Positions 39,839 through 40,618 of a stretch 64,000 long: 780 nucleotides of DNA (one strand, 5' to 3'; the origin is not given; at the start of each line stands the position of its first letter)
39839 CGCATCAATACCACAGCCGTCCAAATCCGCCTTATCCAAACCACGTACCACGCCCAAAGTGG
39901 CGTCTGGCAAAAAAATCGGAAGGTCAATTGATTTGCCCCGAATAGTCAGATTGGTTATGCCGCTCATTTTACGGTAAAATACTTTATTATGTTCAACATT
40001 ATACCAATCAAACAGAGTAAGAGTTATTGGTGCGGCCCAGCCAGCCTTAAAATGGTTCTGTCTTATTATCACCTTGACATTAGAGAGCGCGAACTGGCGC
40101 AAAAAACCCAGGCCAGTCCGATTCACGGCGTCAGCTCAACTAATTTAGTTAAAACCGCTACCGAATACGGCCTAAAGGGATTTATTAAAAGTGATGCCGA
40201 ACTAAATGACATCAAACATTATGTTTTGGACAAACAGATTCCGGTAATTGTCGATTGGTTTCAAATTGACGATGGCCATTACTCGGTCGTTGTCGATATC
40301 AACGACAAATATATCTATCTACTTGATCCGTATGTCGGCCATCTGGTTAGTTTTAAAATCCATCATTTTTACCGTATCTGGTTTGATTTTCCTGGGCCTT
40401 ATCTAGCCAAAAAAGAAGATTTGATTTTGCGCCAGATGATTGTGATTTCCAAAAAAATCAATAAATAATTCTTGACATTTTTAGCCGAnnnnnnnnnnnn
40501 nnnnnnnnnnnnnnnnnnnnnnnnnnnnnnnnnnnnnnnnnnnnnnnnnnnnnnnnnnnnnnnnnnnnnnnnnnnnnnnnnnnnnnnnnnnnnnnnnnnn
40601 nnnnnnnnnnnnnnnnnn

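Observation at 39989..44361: C39-like peptidase plus three ATP-grasp ligases ending at tRNA-Gly: candidate peptide ligation/modification module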

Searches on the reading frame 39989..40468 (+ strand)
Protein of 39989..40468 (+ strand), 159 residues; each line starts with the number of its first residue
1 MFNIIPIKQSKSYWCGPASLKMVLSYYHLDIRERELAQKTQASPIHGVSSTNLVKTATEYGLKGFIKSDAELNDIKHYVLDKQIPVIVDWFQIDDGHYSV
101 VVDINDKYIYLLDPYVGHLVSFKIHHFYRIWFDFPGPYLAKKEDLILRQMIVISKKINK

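Call 4: search_protein_families(library=pfam, proteins=[window:39989-40468:+], max_evalue=0.01)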
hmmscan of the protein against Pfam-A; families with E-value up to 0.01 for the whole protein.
window:39989-40468:+ (159 aa): 4 families
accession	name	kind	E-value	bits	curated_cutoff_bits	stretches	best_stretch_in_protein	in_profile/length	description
PF03412.21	Peptidase_C39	-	8e-16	58.5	22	1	7-131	5-121/133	Peptidase C39 family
PF13529.12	Peptidase_C39_2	-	9e-14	52.7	24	1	3-115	2-143/143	Peptidase_C39 like family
PF12385.14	Peptidase_C70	-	1.7e-05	25.2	19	1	9-120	14-129/141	Papain-like cysteine protease AvrRpt2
PF11814.14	DUF3335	-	0.0015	18.5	25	0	8-30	5-27/206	Peptidase_C39 like family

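Call 5: search_protein_families(library=ncbifam, proteins=[window:39989-40468:+], max_evalue=0.01)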
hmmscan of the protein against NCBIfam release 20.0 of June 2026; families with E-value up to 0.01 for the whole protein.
window:39989-40468:+ (159 aa): 5 families
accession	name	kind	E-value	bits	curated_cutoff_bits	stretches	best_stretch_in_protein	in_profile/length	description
TIGR03796.1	NHLM_micro_ABC1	equivalog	6.7e-10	37.8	853.3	1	11-118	9-107/710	NHLP family bacteriocin export ABC transporter peptidase/permease/ATPase subunit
NF033920.0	C39_PA2778_fam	equivalog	7.1e-06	25.6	150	1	9-102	9-104/255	PA2778 family cysteine peptidase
TIGR01193.1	bacteriocin_ABC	subfamily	2.9e-05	22.8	523.85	1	14-131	6-121/708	peptide cleavage/export ABC transporter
NF045998.1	cleave_ABC_plasm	equivalog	0.00015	20.2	500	1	30-131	24-121/673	Mbov_0121 family peptidase domain-containing ABC transporter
NF058616.2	C39_FapD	equivalog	0.00044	19.6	330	1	7-131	46-171/224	fibril amyloid maturation endopeptidase FapD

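Call 29: find_homologous_proteins(query=window:39989-40468:+)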
Query window:39989-40468:+ (159 aa): 1194 proteins with E <= 0.001 among 1201 candidates; the best 120 are listed.
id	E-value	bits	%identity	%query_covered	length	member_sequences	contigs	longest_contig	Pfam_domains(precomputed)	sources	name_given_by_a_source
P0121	3.3e-102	357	99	100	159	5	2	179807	PF12385.15,PF13529.14,PF03412.22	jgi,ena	-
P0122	5.0e-79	282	79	97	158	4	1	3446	PF13529.14,PF03412.22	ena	-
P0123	3.5e-68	246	69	98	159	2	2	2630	PF12385.15,PF13529.14,PF03412.22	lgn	-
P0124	5.0e-68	246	67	98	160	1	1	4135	PF12385.15,PF13529.14,PF03412.22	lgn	-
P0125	5.4e-68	246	68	96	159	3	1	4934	PF12385.15,PF13529.14,PF03412.22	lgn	-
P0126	9.9e-65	235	65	98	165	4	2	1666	PF12385.15,PF13529.14,PF03412.22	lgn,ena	-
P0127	1.1e-63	232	65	100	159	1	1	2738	PF12385.15,PF13529.14,PF03412.22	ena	-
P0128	3.3e-62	227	65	96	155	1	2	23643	PF13529.14,PF03412.22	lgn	-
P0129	9.0e-51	190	56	99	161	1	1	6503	PF12385.15,PF13529.14,PF03412.22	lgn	-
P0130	2.8e-50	188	66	84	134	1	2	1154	PF13529.14,PF03412.22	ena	-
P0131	2.2e-48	182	55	97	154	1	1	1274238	PF13529.14,PF03412.22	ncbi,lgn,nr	ncbi:C39 family peptidase [Candidatus Woesebacteria bacterium]|nr:MAG: C39 family peptidase [Candida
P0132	4.0e-47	178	59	85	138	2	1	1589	PF13529.14,PF03412.22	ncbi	-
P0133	8.2e-47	177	54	97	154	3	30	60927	PF12385.15,PF13529.14,PF03412.22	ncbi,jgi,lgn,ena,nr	ncbi:C39 family peptidase [Candidatus Woesearchaeota archaeon]|nr:C39 family peptidase [Candidatus W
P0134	8.8e-47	177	54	99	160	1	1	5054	PF12385.15,PF13529.14,PF03412.22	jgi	jgi:predicted double-glycine peptidase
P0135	1.1e-46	177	52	92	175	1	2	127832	PF12385.15,PF13529.14,PF03412.22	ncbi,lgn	-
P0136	1.2e-46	176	51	98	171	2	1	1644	PF12385.15,PF13529.14,PF03412.22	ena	-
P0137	1.2e-46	176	52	96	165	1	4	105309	PF12385.15,PF13529.14,PF03412.22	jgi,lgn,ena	-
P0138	2.4e-46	175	53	97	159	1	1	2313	PF12385.15,PF13529.14,PF03412.22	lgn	-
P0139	4.7e-46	175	56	96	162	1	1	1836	PF12385.15,PF13529.14,PF03412.22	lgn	-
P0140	5.0e-46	174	54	97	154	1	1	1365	PF12385.15,PF13529.14,PF03412.22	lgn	-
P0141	6.3e-46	174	54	96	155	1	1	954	PF13529.14,PF03412.22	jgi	jgi:predicted double-glycine peptidase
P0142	7.4e-46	174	50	92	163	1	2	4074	PF12385.15,PF13529.14,PF03412.22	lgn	-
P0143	8.0e-46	174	54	97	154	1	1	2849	PF13529.14,PF03412.22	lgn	-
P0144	1.0e-45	173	53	98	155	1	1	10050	PF12385.15,PF13529.14,PF03412.22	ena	-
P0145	1.3e-45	173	52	97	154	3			PF13529.14,PF03412.22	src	-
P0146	1.9e-45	173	54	96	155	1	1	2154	PF13529.14,PF03412.22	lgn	-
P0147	2.1e-45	172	50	96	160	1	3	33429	PF12385.15,PF13529.14,PF03412.22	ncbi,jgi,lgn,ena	-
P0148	2.5e-45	172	53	97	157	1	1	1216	PF12385.15,PF13529.14,PF03412.22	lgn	-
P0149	2.7e-45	172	53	98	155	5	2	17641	PF12385.15,PF13529.14,PF03412.22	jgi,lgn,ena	-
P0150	2.8e-45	172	53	96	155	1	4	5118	PF12385.15,PF13529.14,PF03412.22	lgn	-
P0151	3.0e-45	172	51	96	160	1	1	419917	PF12385.15,PF13529.14,PF03412.22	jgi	jgi:predicted double-glycine peptidase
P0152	6.5e-45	171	52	96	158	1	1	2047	PF12385.15,PF13529.14,PF03412.22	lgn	-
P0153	7.1e-45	171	51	96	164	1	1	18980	PF12385.15,PF13529.14,PF03412.22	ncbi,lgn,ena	-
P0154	1.5e-44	170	51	96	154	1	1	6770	PF12385.15,PF13529.14,PF03412.22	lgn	-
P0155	1.8e-44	169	53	96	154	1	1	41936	PF12385.15,PF13529.14,PF03412.22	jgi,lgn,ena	-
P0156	2.3e-44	169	54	91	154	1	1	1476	PF12385.15,PF13529.14,PF03412.22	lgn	-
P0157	2.3e-44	169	52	97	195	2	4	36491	PF12385.15,PF13529.14,PF03412.22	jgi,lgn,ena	-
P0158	2.8e-44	169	52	97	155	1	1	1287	PF12385.15,PF13529.14,PF03412.22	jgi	-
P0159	3.4e-44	168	51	96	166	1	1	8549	PF12385.15,PF13529.14,PF03412.22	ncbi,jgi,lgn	-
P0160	3.4e-44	168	54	96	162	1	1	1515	PF12385.15,PF13529.14,PF03412.22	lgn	-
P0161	3.7e-44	168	51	98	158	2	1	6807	PF12385.15,PF13529.14,PF03412.22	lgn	-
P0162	3.8e-44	168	52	96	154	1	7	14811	PF12385.15,PF13529.14,PF03412.22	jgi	jgi:predicted double-glycine peptidase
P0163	3.8e-44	168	53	99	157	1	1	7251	PF12385.15,PF13529.14,PF03412.22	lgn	-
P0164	3.8e-44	168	50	100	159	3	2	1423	PF13529.14,PF03412.22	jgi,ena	-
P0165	4.8e-44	168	49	98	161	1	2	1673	PF12385.15,PF13529.14,PF03412.22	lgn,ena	-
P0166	6.5e-44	168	52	97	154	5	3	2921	PF12385.15,PF13529.14,PF03412.22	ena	-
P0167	6.7e-44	168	52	97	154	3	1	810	PF12385.15,PF13529.14,PF03412.22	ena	-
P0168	6.8e-44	168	52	97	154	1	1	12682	PF12385.15,PF13529.14,PF03412.22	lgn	-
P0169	8.4e-44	167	52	97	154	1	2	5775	PF12385.15,PF13529.14,PF03412.22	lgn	-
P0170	1.1e-43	167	53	99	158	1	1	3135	PF12385.15,PF13529.14,PF03412.22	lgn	-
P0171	1.2e-43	167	51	97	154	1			PF12385.15,PF13529.14,PF03412.22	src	-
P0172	1.4e-43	166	51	97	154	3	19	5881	PF12385.15,PF13529.14,PF03412.22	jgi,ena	-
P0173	1.6e-43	166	51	97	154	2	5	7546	PF12385.15,PF13529.14,PF03412.22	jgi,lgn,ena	-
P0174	1.8e-43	166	53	90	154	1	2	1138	PF13529.14,PF03412.22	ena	-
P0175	2.2e-43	166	53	96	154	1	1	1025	PF12385.15,PF13529.14,PF03412.22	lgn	-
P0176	2.4e-43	166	52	96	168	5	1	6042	PF12385.15,PF13529.14,PF03412.22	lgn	-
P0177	2.9e-43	165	52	97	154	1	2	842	PF12385.15,PF13529.14,PF03412.22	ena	-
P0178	3.1e-43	165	50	97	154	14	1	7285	PF13529.14,PF03412.22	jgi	-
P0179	3.7e-43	165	51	98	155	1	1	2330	PF12385.15,PF13529.14,PF03412.22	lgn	-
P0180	3.9e-43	165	51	96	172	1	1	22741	PF12385.15,PF13529.14,PF03412.22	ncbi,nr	ncbi:MAG: cysteine peptidase family C39 domain-containing protein [Candidatus Azambacteria bacterium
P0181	4.0e-43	165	50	97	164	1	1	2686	PF13529.14,PF03412.22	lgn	-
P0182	4.5e-43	165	50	97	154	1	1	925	PF13529.14,PF03412.22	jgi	jgi:predicted double-glycine peptidase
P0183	4.6e-43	165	49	97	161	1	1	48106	PF12385.15,PF13529.14,PF03412.22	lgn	-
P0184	5.8e-43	164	50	96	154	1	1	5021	PF12385.15,PF13529.14,PF03412.22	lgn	-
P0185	7.2e-43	164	49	100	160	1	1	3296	PF12385.15,PF13529.14,PF03412.22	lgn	-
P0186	7.3e-43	164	49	98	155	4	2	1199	PF12385.15,PF13529.14,PF03412.22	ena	-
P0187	7.9e-43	164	50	98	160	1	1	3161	PF12385.15,PF13529.14,PF03412.22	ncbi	-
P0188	8.0e-43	164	50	97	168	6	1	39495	PF12385.15,PF13529.14,PF03412.22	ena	-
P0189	8.1e-43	164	49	98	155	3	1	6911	PF12385.15,PF13529.14,PF03412.22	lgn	-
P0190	8.7e-43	164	52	89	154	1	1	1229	PF12385.15,PF13529.14,PF03412.22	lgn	-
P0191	9.1e-43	164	49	98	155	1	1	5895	PF12385.15,PF13529.14,PF03412.22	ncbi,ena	-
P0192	1.3e-42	163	51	97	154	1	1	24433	PF12385.15,PF13529.14,PF03412.22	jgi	-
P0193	1.4e-42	163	50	99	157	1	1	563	PF13529.14,PF03412.22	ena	-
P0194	1.5e-42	163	48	100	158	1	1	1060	PF13529.14,PF03412.22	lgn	-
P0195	2.0e-42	163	51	97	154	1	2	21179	PF12385.15,PF13529.14,PF03412.22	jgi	jgi:predicted double-glycine peptidase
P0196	2.1e-42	163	48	97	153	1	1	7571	PF12385.15,PF13529.14,PF03412.22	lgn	-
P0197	2.4e-42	162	48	100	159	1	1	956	PF12385.15,PF13529.14,PF03412.22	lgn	-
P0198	2.4e-42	162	52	90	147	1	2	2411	PF12385.15,PF13529.14,PF03412.22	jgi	-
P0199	3.2e-42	162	48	99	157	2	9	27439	PF12385.15,PF13529.14,PF03412.22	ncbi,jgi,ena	-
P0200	3.2e-42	162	50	98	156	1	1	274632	PF12385.15,PF13529.14,PF03412.22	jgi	jgi:predicted double-glycine peptidase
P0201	3.3e-42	162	48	97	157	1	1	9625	PF13529.14,PF03412.22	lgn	-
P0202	3.3e-42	162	49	91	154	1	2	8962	PF12385.15,PF13529.14,PF03412.22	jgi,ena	-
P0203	3.7e-42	162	50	96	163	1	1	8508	PF12385.15,PF13529.14,PF03412.22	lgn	-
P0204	3.7e-42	162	53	96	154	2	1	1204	PF12385.15,PF13529.14,PF03412.22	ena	-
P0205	3.8e-42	162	53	96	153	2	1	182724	PF12385.15,PF13529.14,PF03412.22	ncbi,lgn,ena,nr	ncbi:MAG: putative fusion protein (N:peptidase-C:desuccinylase) [Parcubacteria group bacterium Gr01-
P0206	3.9e-42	162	51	91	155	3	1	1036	PF12385.15,PF13529.14,PF03412.22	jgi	-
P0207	4.2e-42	162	50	89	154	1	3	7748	PF12385.15,PF13529.14,PF03412.22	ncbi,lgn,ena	-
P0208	4.3e-42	162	51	97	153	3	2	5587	PF12385.15,PF13529.14,PF03412.22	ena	-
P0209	4.4e-42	162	50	97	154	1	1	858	PF12385.15,PF13529.14,PF03412.22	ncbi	-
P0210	5.0e-42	161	48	97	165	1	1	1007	PF12385.15,PF13529.14,PF03412.22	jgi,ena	-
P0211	5.1e-42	161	52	97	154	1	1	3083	PF12385.15,PF13529.14,PF03412.22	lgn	-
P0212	5.2e-42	161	49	98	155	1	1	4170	PF12385.15,PF13529.14,PF03412.22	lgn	-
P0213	5.4e-42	161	50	97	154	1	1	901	PF12385.15,PF13529.14,PF03412.22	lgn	-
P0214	5.4e-42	161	51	91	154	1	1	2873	PF12385.15,PF13529.14,PF03412.22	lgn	-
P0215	5.7e-42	161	50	97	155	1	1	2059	PF12385.15,PF13529.14,PF03412.22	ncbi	-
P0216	6.4e-42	161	51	97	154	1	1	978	PF12385.15,PF13529.14,PF03412.22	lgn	-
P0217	6.5e-42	161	52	97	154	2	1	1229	PF12385.15,PF13529.14,PF03412.22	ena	-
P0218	6.7e-42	161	45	96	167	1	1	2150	PF13529.14,PF03412.22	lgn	-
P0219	6.9e-42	161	50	97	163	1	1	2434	PF12385.15,PF13529.14,PF03412.22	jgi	-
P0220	6.9e-42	161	50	97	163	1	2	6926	PF12385.15,PF13529.14,PF03412.22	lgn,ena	-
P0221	7.0e-42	161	50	97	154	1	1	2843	PF12385.15,PF13529.14,PF03412.22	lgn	-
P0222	7.4e-42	161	49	98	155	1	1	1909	PF12385.15,PF13529.14,PF03412.22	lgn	-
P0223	8.5e-42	161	48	97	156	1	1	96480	PF12385.15,PF13529.14,PF03412.22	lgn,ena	-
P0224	1.1e-41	160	50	96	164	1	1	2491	PF12385.15,PF13529.14,PF03412.22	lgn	-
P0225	1.5e-41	160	50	97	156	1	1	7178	PF12385.15,PF13529.14,PF03412.22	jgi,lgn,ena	-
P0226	1.5e-41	160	48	96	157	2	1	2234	PF12385.15,PF13529.14,PF03412.22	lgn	-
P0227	1.6e-41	160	52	97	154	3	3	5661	PF12385.15,PF13529.14,PF03412.22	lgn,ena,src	-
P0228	1.7e-41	160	49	91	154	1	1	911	PF12385.15,PF13529.14,PF03412.22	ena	-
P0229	1.7e-41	160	47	100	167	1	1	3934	PF13529.14,PF03412.22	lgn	-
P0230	1.9e-41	160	49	98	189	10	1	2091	PF13529.14,PF03412.22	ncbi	-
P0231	2.1e-41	159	50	97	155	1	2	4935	PF12385.15,PF13529.14,PF03412.22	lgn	-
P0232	2.1e-41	159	49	96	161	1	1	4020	PF13529.14,PF03412.22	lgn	-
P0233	2.2e-41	159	50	96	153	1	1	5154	PF12385.15,PF13529.14,PF03412.22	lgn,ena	-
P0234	2.7e-41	159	53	92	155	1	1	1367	PF12385.15,PF13529.14,PF03412.22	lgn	-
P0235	2.8e-41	159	55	86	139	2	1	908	PF03412.22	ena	-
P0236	2.9e-41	159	52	96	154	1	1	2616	PF12385.15,PF13529.14,PF03412.22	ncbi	-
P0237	3.0e-41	159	51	92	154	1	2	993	PF12385.15,PF13529.14,PF03412.22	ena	-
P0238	3.7e-41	159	48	98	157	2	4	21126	PF12385.15,PF13529.14,PF03412.22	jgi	jgi:ABC-type bacteriocin/lantibiotic exporter with double-glycine peptidase domain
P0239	4.4e-41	158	51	96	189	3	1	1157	PF12385.15,PF13529.14,PF03412.22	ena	-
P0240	4.6e-41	158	50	97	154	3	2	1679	PF12385.15,PF13529.14,PF03412.22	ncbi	-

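Call 30: find_encoding_contigs(protein=P0131, flank=5000, max_places=1)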
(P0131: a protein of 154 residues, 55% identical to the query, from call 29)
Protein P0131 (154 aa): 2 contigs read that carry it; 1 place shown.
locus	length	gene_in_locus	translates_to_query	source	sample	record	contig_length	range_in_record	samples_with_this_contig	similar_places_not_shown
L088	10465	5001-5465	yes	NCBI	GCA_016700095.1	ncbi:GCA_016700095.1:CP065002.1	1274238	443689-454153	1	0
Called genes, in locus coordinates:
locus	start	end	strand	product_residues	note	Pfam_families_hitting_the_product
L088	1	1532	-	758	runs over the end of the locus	PF13328:HD_4, PF02824:TGS (weak)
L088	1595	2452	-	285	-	PF00688:TGFb_propeptide (weak), PF24517:CBM96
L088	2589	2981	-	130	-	-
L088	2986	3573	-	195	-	PF13238:AAA_18, PF13207:AAA_17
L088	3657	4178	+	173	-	-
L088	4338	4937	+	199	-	-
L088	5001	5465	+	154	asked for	PF03412:Peptidase_C39, PF13529:Peptidase_C39_2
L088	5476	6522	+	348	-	PF07478:Dala_Dala_lig_C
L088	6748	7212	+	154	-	PF00293:NUDIX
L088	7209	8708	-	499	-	-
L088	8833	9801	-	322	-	PF13365:Trypsin_2 (weak)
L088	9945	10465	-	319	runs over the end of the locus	PF13365:Trypsin_2 (faint)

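Call 31: find_encoding_contigs(protein=P0133, flank=5000, max_places=2)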
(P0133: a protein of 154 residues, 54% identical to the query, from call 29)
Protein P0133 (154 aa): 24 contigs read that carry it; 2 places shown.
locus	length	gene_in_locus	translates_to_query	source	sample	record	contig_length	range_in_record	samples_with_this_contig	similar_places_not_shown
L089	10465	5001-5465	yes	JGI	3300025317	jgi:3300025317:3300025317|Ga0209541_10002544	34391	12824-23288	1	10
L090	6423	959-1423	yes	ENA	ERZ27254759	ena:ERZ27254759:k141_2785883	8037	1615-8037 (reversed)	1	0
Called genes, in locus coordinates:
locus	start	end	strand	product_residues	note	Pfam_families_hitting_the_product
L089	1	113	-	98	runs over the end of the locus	-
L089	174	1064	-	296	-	PF13691:Lactamase_B_4 (weak), PF23023:Anti-Pycsar_Apyc1, PF00753:Lactamase_B, PF12706:Lactamase_B_2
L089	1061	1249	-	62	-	PF26477:DUF8150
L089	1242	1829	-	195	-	-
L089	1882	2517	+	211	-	PF02778:tRNA_int_endo_N, PF01974:tRNA_int_endo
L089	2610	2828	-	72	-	-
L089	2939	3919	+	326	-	-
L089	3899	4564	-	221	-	PF00882:Zn_dep_PLPC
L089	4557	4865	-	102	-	-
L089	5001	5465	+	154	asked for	PF03412:Peptidase_C39, PF12385:Peptidase_C70 (weak), PF13529:Peptidase_C39_2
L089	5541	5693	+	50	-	-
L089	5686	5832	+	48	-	-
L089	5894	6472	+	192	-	PF13565:HTH_32, PF13592:HTH_33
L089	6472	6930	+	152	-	PF13358:DDE_3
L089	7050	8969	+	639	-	PF13522:GATase_6, PF13537:GATase_7, PF00733:Asn_synthase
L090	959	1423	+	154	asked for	PF03412:Peptidase_C39, PF12385:Peptidase_C70 (weak), PF13529:Peptidase_C39_2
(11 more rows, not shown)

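Call 32: find_encoding_contigs(protein=P0205, flank=5000, max_places=1)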
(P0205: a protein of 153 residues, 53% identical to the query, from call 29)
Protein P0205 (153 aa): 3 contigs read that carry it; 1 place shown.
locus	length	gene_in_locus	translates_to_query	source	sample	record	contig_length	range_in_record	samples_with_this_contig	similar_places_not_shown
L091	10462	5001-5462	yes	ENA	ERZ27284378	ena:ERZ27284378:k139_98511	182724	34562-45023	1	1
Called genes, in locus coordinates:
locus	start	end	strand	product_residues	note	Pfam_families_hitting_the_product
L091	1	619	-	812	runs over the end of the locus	PF01588:tRNA_bind, PF03483:B3_4, PF03484:B5, PF17759:tRNA_synthFbeta, PF03147:FDX-ACB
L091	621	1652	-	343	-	PF02912:Phe_tRNA-synt_N, PF01409:tRNA-synt_2d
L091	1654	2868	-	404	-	PF02163:Peptidase_M50, PF13180:PDZ_2, PF17820:PDZ_6 (weak)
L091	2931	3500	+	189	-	PF04011:LemA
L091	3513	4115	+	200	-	-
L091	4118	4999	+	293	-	PF05569:Peptidase_M56 (faint), PF01435:Peptidase_M48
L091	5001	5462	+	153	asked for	PF12385:Peptidase_C70, PF13529:Peptidase_C39_2, PF03412:Peptidase_C39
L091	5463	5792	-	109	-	-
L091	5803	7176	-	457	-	PF02878:PGM_PMM_I, PF02879:PGM_PMM_II, PF02880:PGM_PMM_III, PF00408:PGM_PMM_IV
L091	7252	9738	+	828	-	PF02861:Clp_N, PF00004:AAA, PF17871:AAA_lid_9, PF00158:Sigma54_activat, PF07724:AAA_2, PF00004:AAA, PF07728:AAA_5, PF10431:ClpB_D2-small, +9 more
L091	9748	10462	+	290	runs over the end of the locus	-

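Call 33: find_encoding_contigs(protein=P0151, flank=5000, max_places=1)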
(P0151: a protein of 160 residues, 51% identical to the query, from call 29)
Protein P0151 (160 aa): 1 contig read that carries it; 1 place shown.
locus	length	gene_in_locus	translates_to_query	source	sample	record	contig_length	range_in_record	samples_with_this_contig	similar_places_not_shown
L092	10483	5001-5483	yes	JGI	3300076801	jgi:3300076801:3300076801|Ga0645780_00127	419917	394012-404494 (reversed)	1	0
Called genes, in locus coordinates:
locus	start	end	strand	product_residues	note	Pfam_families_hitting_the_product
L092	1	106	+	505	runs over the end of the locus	PF00005:ABC_tran (faint), PF02463:SMC_N (faint), PF13191:AAA_16 (faint), PF13555:AAA_29 (faint), PF20703:nSTAND1 (faint)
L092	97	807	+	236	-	PF00005:ABC_tran (weak)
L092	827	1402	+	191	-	PF00300:His_Phos_1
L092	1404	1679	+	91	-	-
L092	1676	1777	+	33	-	-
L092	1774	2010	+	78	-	-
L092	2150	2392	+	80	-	PF13555:AAA_29 (weak), PF00005:ABC_tran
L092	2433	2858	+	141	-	PF00005:ABC_tran (faint)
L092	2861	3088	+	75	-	-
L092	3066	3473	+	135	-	-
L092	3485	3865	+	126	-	-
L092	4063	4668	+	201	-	PF03575:Peptidase_S51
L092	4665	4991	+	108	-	PF03091:CutA1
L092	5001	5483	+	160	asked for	PF03412:Peptidase_C39, PF12385:Peptidase_C70 (weak), PF13529:Peptidase_C39_2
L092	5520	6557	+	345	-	PF07478:Dala_Dala_lig_C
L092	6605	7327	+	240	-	PF00657:Lipase_GDSL, PF13472:Lipase_GDSL_2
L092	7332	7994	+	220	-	-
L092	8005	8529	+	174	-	PF00149:Metallophos, PF12850:Metallophos_2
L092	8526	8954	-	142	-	-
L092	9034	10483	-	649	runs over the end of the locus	PF02557:VanY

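Call 38: find_related_loci(query=A2, collection=metagenome_contigs, flank=6000)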
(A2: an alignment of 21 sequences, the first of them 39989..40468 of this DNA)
Query A2 (159 aa) in metagenome_contigs; peptide patterns used: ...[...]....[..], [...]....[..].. (x = any residue, [..] = any of these).
578 stretches matched a pattern; 395 encode a relative of the query (tblastn E <= 1e-3); the best 80 are kept; 80 distinct loci.
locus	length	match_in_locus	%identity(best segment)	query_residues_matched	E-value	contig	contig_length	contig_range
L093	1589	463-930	62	1-156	4e-69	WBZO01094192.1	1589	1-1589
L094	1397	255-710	52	1-153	4e-55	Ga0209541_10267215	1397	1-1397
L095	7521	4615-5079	53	1-156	8e-53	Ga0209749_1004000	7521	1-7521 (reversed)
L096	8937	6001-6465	51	1-156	2e-52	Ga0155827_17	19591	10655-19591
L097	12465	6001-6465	51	1-156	2e-52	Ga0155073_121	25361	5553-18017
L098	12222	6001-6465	52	1-155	1e-52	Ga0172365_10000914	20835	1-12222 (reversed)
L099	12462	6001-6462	54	1-155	3e-52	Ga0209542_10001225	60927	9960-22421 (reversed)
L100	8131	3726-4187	51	1-155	1e-51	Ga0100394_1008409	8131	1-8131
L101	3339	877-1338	50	1-155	9e-52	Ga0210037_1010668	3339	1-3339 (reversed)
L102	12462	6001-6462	50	1-155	1e-51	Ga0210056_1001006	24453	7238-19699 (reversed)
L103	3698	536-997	51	1-155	1e-51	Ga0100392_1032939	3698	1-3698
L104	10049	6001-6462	50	1-155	9e-52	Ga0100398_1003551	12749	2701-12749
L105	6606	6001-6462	50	1-155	9e-52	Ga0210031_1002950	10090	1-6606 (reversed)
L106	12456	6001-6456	50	1-153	2e-51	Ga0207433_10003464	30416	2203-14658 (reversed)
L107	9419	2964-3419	54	1-153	3e-51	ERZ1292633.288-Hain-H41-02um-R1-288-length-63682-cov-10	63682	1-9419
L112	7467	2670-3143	50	1-159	7e-50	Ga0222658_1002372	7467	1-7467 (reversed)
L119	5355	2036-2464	50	1-144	6e-48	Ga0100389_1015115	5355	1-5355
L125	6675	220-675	46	1-153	2e-47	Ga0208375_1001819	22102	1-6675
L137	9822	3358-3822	49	1-156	1e-46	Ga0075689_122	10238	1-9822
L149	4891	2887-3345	50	1-155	3e-46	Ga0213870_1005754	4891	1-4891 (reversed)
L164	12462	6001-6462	49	1-155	7e-45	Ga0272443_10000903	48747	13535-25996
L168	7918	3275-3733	48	1-155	2e-44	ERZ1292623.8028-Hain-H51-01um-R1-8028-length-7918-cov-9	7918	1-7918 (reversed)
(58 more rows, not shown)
